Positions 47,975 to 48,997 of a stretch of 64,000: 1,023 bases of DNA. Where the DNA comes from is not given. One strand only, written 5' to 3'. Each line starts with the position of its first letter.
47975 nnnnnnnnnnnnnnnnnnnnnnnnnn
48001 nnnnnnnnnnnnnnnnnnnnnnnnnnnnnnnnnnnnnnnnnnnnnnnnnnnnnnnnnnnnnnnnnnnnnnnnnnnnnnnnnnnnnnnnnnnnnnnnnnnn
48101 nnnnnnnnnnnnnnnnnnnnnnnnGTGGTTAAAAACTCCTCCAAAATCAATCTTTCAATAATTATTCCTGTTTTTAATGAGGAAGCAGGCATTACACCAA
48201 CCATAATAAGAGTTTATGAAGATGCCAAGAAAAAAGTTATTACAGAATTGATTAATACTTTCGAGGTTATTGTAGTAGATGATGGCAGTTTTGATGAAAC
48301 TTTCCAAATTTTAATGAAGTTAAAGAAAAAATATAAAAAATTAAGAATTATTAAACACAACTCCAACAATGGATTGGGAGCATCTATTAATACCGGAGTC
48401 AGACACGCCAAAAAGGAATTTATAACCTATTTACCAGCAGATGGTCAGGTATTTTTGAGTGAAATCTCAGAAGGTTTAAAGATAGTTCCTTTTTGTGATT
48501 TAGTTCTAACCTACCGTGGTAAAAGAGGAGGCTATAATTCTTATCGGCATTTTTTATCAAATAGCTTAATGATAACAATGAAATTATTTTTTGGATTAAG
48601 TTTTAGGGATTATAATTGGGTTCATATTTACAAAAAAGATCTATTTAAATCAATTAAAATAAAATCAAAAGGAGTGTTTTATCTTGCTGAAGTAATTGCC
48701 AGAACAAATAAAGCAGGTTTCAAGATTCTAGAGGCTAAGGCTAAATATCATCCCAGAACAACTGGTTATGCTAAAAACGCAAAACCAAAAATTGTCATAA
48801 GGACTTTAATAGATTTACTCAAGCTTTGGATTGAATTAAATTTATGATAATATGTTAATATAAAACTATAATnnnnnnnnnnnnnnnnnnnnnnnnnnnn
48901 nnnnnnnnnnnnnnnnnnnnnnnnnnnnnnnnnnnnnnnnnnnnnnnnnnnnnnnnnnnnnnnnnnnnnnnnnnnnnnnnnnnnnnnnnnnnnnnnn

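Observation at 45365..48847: An Arn-like logic: a 3-acetamido-sugar module is translationally coupled to a polyprenyl-phosphate GT2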

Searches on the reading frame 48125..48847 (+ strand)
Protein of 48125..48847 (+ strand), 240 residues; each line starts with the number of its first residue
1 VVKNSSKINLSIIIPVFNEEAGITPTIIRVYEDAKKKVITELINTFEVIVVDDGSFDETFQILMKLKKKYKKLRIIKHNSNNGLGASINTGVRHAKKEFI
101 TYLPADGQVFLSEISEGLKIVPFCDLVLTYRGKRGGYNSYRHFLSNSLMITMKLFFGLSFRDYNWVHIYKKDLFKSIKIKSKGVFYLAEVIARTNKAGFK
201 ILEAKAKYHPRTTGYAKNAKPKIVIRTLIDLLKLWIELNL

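Call 6: search_protein_families(library=pfam, proteins=[window:48125-48847:+])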
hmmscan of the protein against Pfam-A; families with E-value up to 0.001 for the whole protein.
window:48125-48847:+ (240 aa): 2 families
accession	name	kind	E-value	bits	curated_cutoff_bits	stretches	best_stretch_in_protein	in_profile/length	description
PF00535.33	Glycos_transf_2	-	3.8e-22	79.5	23.3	1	11-118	1-100/168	Glycosyl transferase family 2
PF10111.15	Glyco_tranf_2_2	-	2.3e-06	27.7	27.3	1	11-121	1-106/276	Glycosyltransferase like family 2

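Call 7: search_protein_families(library=ncbifam, proteins=[window:48125-48847:+])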
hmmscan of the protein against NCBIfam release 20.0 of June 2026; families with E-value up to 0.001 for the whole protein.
window:48125-48847:+ (240 aa): 18 families
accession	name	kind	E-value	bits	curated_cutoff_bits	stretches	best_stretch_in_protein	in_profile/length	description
TIGR03937.1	PgaC_IcaA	equivalog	3e-15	56.1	422.3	1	7-107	44-136/407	poly-beta-1,6-N-acetyl-D-glucosamine synthase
NF007482.0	PRK10073.1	equivalog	9e-15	54.5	423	1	5-109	3-98/334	glycosyltransferase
NF047588.1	GlcsyltransPgfSStrep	equivalog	2.3e-12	46.8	500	1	9-119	2-108/308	glycosyltransferase PgfS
NF007986.1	PRK10714.1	equivalog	8.7e-12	44.7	529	1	9-193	7-191/316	undecaprenyl-phosphate 4-deoxy-4-formamido-L-arabinose transferase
NF047683.1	TeichurnBiosyTuaG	equivalog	1.9e-11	44.1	400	1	7-110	5-100/252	teichuronic acid biosynthesis protein TuaG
TIGR04283.1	glyco_like_mftF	equivalog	2.4e-11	43.6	182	1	10-108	1-84/221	TIGR04283 family arsenosugar biosynthesis glycosyltransferase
NF041875.1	EPS_EpsD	equivalog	2.7e-11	43.5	370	1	10-110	1-93/325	exopolysaccharide biosynthesis glycosyltransferase EpsD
TIGR03965.1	mycofact_glyco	equivalog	3.3e-10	39.5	280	1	7-106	73-164/467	mycofactocin biosynthesis glycosyltransferase MftF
NF058614.1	PPMAGASynPpgS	equivalog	1.4e-09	37.7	370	1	12-201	4-189/226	polyprenyl-phospho-N-acetylgalactosaminyl synthase PpgS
TIGR03111.1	glyc2_xrt_Gpos1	hypoth_equivalog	8.9e-09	34.6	363.95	1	9-109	50-144/439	TIGR03111 family XrtG-associated glycosyltransferase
NF053739.1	GlytfEpsEBac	equivalog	1e-08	34.5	450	1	32-106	17-92/265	glycosyltransferase EpsE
NF050050.1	ProtGlycPglI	equivalog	6.2e-08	32.4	500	1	9-115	3-102/306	GalNAc(5)-diNAcBac-PP-undecaprenol beta-1,3-glucosyltransferase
NF038302.1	EPS_HpsE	equivalog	9e-08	31.4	300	1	8-106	1-96/307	hormogonium polysaccharide biosynthesis glycosyltransferase HpsE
TIGR04009.1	wcaE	equivalog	3.6e-07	29.7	369.2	1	10-115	3-100/248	colanic acid biosynthesis glycosyltransferase WcaE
NF010496.0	PRK13915.1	equivalog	1.4e-05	24.3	262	1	4-114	27-134/307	glucosyl-3-phosphoglycerate synthase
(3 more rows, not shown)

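Call 9: search_solved_structures(query=window:48125-48847:+, max_evalue=0.001, show_alignments=2)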
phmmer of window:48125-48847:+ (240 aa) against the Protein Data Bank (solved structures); distinct sequences matched with E-value up to 0.001: 18.
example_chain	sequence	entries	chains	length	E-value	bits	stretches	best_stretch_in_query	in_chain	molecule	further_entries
2z87_A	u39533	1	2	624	1.9e-10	44.1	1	11-107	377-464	Chondroitin synthase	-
2z86_A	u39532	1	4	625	1.9e-10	44.1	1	11-107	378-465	Chondroitin synthase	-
5ekp_C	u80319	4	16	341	2.5e-08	37.1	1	4-109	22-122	Uncharacterized glycosyltransferase sll0501 | Glycosyltransferase sll0501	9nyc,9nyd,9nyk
5eke_A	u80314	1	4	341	2.5e-08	37.1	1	4-109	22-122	Uncharacterized glycosyltransferase sll0501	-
9nye_A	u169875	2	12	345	2.6e-08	37.1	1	4-109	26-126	Glycosyltransferase sll0501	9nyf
6p61_A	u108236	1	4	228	4.3e-08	36.4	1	10-114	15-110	Glycosyltransferase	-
5tze_C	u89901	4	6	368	1.9e-07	34.3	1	10-181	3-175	Glycosyl transferase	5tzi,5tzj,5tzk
9bhc_C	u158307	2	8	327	2.4e-07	34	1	10-176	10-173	Undecaprenyl-phosphate 4-deoxy-4-formamido-L-arabinose transferase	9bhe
8vxh_A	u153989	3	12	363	3.1e-07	33.6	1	10-176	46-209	Undecaprenyl-phosphate 4-deoxy-4-formamido-L-arabinose transferase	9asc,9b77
5tz8_A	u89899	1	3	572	3.7e-07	33.3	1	10-135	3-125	Glycosyl transferase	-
8vh7_A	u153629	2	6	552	1.9e-06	31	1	37-107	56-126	Heparosan synthase B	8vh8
8viw_A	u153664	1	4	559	2e-06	30.9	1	37-107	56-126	Heparosan synthase B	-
5mlz_A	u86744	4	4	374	2.7e-06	30.5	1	8-217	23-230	Dolichol monophosphate mannose synthase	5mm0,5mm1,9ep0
5hea_A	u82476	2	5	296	5.4e-06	29.5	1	10-108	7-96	Putative glycosyltransferase (GalT1)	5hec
9hwj_A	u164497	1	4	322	1.3e-05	28.3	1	10-164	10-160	Undecaprenyl-phosphate 4-deoxy-4-formamido-L-arabinose transferase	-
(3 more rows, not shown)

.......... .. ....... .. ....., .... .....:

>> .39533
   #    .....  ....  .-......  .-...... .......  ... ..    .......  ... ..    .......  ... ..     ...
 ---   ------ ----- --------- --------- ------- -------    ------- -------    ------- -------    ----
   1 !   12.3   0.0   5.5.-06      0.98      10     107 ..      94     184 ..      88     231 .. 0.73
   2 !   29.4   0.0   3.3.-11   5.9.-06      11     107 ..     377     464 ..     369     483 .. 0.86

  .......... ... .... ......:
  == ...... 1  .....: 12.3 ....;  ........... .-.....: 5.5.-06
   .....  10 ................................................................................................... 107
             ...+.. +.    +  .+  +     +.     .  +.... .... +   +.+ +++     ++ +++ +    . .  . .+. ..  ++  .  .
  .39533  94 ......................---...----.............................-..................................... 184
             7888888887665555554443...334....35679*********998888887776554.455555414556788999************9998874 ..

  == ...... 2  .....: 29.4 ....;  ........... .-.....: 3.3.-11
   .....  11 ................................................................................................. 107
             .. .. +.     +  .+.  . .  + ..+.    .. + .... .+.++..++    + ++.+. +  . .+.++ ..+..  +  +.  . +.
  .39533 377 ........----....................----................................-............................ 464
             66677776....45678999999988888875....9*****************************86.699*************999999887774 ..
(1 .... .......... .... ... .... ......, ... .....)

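Call 18: find_homologous_proteins(query=window:48125-48847:+, max_evalue=0.00001)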
Query window:48125-48847:+ (240 aa): 1693 proteins with E <= 0.00001 among 6821 candidates; the best 120 are listed.
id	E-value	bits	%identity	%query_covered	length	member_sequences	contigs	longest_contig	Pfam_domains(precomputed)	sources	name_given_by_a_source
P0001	1.7e-117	409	75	100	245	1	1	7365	PF00535.33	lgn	-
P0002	2.0e-116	406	75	100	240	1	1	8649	PF00535.33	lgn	-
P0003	8.6e-112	390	73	94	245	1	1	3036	PF00535.33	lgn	-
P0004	8.6e-110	384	71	100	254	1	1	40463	PF00535.33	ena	-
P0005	1.6e-107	376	69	100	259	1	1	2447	PF00535.33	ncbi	-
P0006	1.8e-107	376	70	99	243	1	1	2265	PF10111.15,PF00535.33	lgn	-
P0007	1.9e-104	366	68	100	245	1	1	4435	PF00535.33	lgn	-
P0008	3.3e-104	366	68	100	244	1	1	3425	PF00535.33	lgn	-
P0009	6.6e-104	365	69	100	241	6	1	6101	PF00535.33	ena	-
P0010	5.8e-103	362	67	100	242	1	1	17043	PF00535.33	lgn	-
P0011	9.7e-103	361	66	100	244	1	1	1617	PF00535.33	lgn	-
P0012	1.5e-102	360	68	100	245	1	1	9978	PF00535.33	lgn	-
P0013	6.1e-100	352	66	97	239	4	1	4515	PF00535.33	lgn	-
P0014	1.9e-99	350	67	99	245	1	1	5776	PF00535.33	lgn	-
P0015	4.8e-99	349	64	100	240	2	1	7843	PF00535.33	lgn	-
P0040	2.8e-89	317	59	98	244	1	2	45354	PF00535.33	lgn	-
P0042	5.8e-87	309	60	100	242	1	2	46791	PF00535.33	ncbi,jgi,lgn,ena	-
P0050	1.0e-61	227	47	95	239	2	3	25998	PF10111.15,PF00535.33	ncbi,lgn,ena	-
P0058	7.5e-60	220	47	99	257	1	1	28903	PF10111.15,PF13641.13,PF00535.33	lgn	-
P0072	2.3e-42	163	36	97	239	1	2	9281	PF10111.15,PF13641.13,PF00535.33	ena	-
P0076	7.1e-34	136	32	95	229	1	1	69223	PF13641.13,PF00535.33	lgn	-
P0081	1.9e-29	121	34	96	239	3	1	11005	PF00535.33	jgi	jgi:glycosyltransferase involved in cell wall biosynthesis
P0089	4.9e-28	116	31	96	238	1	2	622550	PF10111.15,PF13641.13,PF00535.33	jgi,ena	-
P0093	8.6e-27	112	33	93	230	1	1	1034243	PF13641.13,PF00535.33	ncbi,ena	-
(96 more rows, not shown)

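Call 19: find_encoding_contigs(protein=P0004, flank=8000, max_places=2)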
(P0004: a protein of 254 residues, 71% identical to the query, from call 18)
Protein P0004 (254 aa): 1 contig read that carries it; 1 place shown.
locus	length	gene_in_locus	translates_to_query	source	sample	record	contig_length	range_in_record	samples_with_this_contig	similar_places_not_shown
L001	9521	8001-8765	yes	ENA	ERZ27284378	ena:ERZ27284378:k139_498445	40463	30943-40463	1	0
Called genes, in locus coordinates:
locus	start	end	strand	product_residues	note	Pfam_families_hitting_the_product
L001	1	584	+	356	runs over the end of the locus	PF01073:3Beta_HSD (weak), PF01370:Epimerase, PF02719:Polysacc_synt_2, PF04321:RmlD_sub_bind, PF16363:GDP_Man_Dehyd, PF07993:NAD_binding_4 (weak)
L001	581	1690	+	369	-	PF00106:adh_short, PF01073:3Beta_HSD, PF01370:Epimerase, PF02719:Polysacc_synt_2, PF05368:NmrA, PF07993:NAD_binding_4, PF13460:NAD_binding_10, PF16363:GDP_Man_Dehyd, +2 more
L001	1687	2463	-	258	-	-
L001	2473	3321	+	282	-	PF00535:Glycos_transf_2, PF10111:Glyco_tranf_2_2, PF13641:Glyco_tranf_2_3 (weak)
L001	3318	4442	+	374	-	PF13439:Glyco_transf_4, PF13579:Glyco_trans_4_4, PF20706:GT4-conflict (weak), PF00534:Glycos_transf_1, PF13692:Glyco_trans_1_4, PF13524:Glyco_trans_1_2 (weak)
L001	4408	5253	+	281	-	PF01209:Ubie_methyltran, PF05175:MTS, PF06325:PrmA, PF07021:MetW, PF13489:Methyltransf_23, PF13649:Methyltransf_25, PF13847:Methyltransf_31, PF08241:Methyltransf_11, +3 more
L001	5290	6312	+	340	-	PF01408:GFO_IDH_MocA, PF02894:GFO_IDH_MocA_C, PF22725:GFO_IDH_MocA_C3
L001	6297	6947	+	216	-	PF25084:LbH_EIF2B (weak), PF25087:GMPPB_C (faint), PF00132:Hexapep, PF14602:Hexapep_2 (weak)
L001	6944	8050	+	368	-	PF01041:DegT_DnrJ_EryC1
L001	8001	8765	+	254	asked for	PF00535:Glycos_transf_2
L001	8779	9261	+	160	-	PF18915:DUF5667 (weak)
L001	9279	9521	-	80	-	?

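Call 20: find_encoding_contigs(protein=P0040, flank=8000, max_places=2)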
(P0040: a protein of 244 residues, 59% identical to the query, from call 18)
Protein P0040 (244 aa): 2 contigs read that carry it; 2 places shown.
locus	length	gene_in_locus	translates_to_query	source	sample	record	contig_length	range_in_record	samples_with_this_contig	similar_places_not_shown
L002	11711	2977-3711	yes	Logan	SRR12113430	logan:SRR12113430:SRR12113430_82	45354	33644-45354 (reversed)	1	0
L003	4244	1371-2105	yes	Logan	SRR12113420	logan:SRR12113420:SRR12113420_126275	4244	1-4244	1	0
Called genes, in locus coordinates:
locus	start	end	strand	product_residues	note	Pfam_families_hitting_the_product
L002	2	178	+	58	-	?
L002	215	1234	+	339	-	PF01408:GFO_IDH_MocA, PF03447:NAD_binding_3 (weak), PF02894:GFO_IDH_MocA_C, PF22725:GFO_IDH_MocA_C3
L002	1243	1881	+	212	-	PF14602:Hexapep_2 (faint), PF25084:LbH_EIF2B (faint), PF25087:GMPPB_C (faint), PF00132:Hexapep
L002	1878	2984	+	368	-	PF00155:Aminotran_1_2, PF01041:DegT_DnrJ_EryC1, PF01053:Cys_Met_Meta_PP (weak)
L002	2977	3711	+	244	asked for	PF00535:Glycos_transf_2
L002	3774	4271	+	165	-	-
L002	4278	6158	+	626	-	-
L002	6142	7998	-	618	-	-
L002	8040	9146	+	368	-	PF00535:Glycos_transf_2, PF13641:Glyco_tranf_2_3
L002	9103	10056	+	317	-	PF01073:3Beta_HSD, PF01370:Epimerase, PF02719:Polysacc_synt_2, PF04321:RmlD_sub_bind, PF16363:GDP_Man_Dehyd, PF13460:NAD_binding_10, PF07993:NAD_binding_4 (weak)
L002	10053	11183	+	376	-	PF13439:Glyco_transf_4, PF13579:Glyco_trans_4_4, PF20706:GT4-conflict (weak), PF00534:Glycos_transf_1, PF13692:Glyco_trans_1_4, PF13524:Glyco_trans_1_2 (faint)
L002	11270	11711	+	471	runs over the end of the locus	PF07992:Pyr_redox_2 (weak)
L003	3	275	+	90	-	?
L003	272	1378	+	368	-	PF00155:Aminotran_1_2, PF01041:DegT_DnrJ_EryC1, PF01053:Cys_Met_Meta_PP (weak)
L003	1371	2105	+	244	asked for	PF00535:Glycos_transf_2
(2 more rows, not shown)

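Call 21: find_encoding_contigs(protein=P0042, flank=8000, max_places=2)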
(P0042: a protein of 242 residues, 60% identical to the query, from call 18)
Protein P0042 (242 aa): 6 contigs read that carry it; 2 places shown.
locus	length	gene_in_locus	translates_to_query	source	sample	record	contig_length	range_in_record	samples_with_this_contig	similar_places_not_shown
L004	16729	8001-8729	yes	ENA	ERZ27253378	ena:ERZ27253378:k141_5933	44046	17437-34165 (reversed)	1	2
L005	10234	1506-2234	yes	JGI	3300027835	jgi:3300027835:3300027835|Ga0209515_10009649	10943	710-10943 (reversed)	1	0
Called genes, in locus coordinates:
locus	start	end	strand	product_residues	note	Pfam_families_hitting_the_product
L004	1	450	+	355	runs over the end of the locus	PF01073:3Beta_HSD, PF01370:Epimerase, PF02719:Polysacc_synt_2, PF04321:RmlD_sub_bind, PF16363:GDP_Man_Dehyd, PF07993:NAD_binding_4 (weak)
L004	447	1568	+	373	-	PF00106:adh_short, PF01073:3Beta_HSD, PF01370:Epimerase, PF02719:Polysacc_synt_2, PF05368:NmrA, PF07993:NAD_binding_4, PF13460:NAD_binding_10, PF16363:GDP_Man_Dehyd, +2 more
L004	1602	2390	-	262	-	-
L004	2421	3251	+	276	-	PF00535:Glycos_transf_2, PF10111:Glyco_tranf_2_2 (weak), PF13641:Glyco_tranf_2_3, PF02709:Glyco_transf_7C (faint)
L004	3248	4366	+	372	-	PF13439:Glyco_transf_4, PF13579:Glyco_trans_4_4, PF20706:GT4-conflict (weak), PF00534:Glycos_transf_1, PF13692:Glyco_trans_1_4, PF13524:Glyco_trans_1_2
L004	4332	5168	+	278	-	PF01209:Ubie_methyltran, PF02353:CMAS (weak), PF03141:Methyltransf_29 (weak), PF13489:Methyltransf_23, PF13649:Methyltransf_25, PF13847:Methyltransf_31, PF08241:Methyltransf_11, PF08242:Methyltransf_12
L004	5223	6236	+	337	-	PF01408:GFO_IDH_MocA, PF03447:NAD_binding_3 (weak), PF02894:GFO_IDH_MocA_C, PF22725:GFO_IDH_MocA_C3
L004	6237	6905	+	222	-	PF25087:GMPPB_C (weak), PF25084:LbH_EIF2B (faint), PF14602:Hexapep_2 (faint), PF00132:Hexapep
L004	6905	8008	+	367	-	PF00266:Aminotran_5 (weak), PF01041:DegT_DnrJ_EryC1, PF00155:Aminotran_1_2, PF01053:Cys_Met_Meta_PP (weak)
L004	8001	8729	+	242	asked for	PF00535:Glycos_transf_2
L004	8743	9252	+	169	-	PF18915:DUF5667 (weak)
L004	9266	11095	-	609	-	-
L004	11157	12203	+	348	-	PF13641:Glyco_tranf_2_3, PF00535:Glycos_transf_2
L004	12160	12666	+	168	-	PF00106:adh_short (faint), PF01073:3Beta_HSD, PF01370:Epimerase, PF02719:Polysacc_synt_2, PF04321:RmlD_sub_bind, PF07993:NAD_binding_4 (faint), PF16363:GDP_Man_Dehyd, PF13460:NAD_binding_10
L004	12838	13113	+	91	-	-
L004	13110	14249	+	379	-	PF13439:Glyco_transf_4, PF13579:Glyco_trans_4_4 (faint), PF00534:Glycos_transf_1, PF13692:Glyco_trans_1_4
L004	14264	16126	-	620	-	PF12481:DUF3700 (faint), PF13522:GATase_6, PF13537:GATase_7, PF00733:Asn_synthase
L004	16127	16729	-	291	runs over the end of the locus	PF00535:Glycos_transf_2, PF10111:Glyco_tranf_2_2, PF13641:Glyco_tranf_2_3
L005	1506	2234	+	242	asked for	PF00535:Glycos_transf_2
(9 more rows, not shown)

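Call 22: find_encoding_contigs(protein=P0050, flank=8000, max_places=1)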
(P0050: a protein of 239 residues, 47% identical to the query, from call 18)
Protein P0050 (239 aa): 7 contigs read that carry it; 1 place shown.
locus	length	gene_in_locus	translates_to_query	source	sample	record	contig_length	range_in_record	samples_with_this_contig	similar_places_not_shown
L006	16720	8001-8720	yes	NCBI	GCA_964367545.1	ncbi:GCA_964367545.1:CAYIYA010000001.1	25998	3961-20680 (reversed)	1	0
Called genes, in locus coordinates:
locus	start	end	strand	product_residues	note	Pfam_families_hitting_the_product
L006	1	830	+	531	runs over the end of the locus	PF10131:PTPS_related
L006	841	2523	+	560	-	PF13231:PMT_2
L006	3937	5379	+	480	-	-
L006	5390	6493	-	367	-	PF01041:DegT_DnrJ_EryC1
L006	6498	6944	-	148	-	PF25084:LbH_EIF2B (weak), PF25087:GMPPB_C (weak), PF00132:Hexapep, PF14602:Hexapep_2 (weak)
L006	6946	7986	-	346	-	PF01408:GFO_IDH_MocA, PF22725:GFO_IDH_MocA_C3, PF02894:GFO_IDH_MocA_C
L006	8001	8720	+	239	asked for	PF00535:Glycos_transf_2, PF10111:Glyco_tranf_2_2 (weak)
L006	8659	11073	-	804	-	PF09586:YfhO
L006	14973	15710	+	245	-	PF00535:Glycos_transf_2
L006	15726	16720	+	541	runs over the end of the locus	PF02366:PMT (weak), PF13231:PMT_2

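Call 23: find_encoding_contigs(protein=P0058, flank=8000, max_places=1)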
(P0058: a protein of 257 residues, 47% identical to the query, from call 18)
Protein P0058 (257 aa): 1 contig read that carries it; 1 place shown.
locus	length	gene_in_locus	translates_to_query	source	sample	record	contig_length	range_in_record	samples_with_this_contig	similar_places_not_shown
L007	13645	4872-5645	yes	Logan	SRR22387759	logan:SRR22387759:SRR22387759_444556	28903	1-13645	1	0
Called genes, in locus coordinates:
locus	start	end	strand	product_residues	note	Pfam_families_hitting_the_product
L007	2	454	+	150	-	?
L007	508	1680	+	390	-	PF26314:MptA_B_family (weak)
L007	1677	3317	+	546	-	PF10131:PTPS_related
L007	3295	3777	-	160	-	PF25084:LbH_EIF2B, PF25087:GMPPB_C, PF00132:Hexapep, PF14602:Hexapep_2 (weak)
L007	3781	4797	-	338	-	PF01408:GFO_IDH_MocA, PF02894:GFO_IDH_MocA_C, PF22725:GFO_IDH_MocA_C3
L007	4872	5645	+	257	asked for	PF13641:Glyco_tranf_2_3 (weak), PF00535:Glycos_transf_2, PF10111:Glyco_tranf_2_2 (weak)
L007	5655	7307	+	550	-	PF02366:PMT, PF13231:PMT_2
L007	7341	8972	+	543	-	PF02366:PMT, PF13231:PMT_2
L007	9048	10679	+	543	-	PF02366:PMT, PF13231:PMT_2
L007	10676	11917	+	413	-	-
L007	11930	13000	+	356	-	PF01073:3Beta_HSD, PF01370:Epimerase, PF02719:Polysacc_synt_2, PF04321:RmlD_sub_bind, PF13460:NAD_binding_10 (weak), PF16363:GDP_Man_Dehyd, PF07993:NAD_binding_4 (weak)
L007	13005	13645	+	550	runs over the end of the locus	PF13231:PMT_2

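Call 24: find_encoding_contigs(protein=P0076, flank=8000, max_places=1)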
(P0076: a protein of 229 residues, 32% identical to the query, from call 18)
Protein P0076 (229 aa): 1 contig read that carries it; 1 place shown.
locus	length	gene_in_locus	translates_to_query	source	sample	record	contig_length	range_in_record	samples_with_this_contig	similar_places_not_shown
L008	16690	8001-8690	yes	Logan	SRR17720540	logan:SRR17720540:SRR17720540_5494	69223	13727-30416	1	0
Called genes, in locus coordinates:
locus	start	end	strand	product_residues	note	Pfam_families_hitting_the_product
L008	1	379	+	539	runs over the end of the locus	PF02310:B12-binding, PF04055:Radical_SAM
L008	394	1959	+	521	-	PF02310:B12-binding, PF04055:Radical_SAM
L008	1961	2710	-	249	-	PF00535:Glycos_transf_2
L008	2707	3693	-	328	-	PF01408:GFO_IDH_MocA, PF03447:NAD_binding_3 (weak), PF22725:GFO_IDH_MocA_C3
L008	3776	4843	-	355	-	PF01041:DegT_DnrJ_EryC1, PF00155:Aminotran_1_2 (weak)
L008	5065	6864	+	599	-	-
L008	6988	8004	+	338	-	PF01118:Semialdhyde_dh (faint), PF01408:GFO_IDH_MocA, PF02894:GFO_IDH_MocA_C, PF22725:GFO_IDH_MocA_C3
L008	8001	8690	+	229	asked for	PF00535:Glycos_transf_2, PF13641:Glyco_tranf_2_3 (faint)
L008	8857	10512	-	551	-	PF05935:Arylsulfotrans, PF14269:Arylsulfotran_2, PF18962:Por_Secre_tail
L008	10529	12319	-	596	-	-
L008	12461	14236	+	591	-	-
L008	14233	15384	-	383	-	-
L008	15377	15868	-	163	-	-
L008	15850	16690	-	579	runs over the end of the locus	-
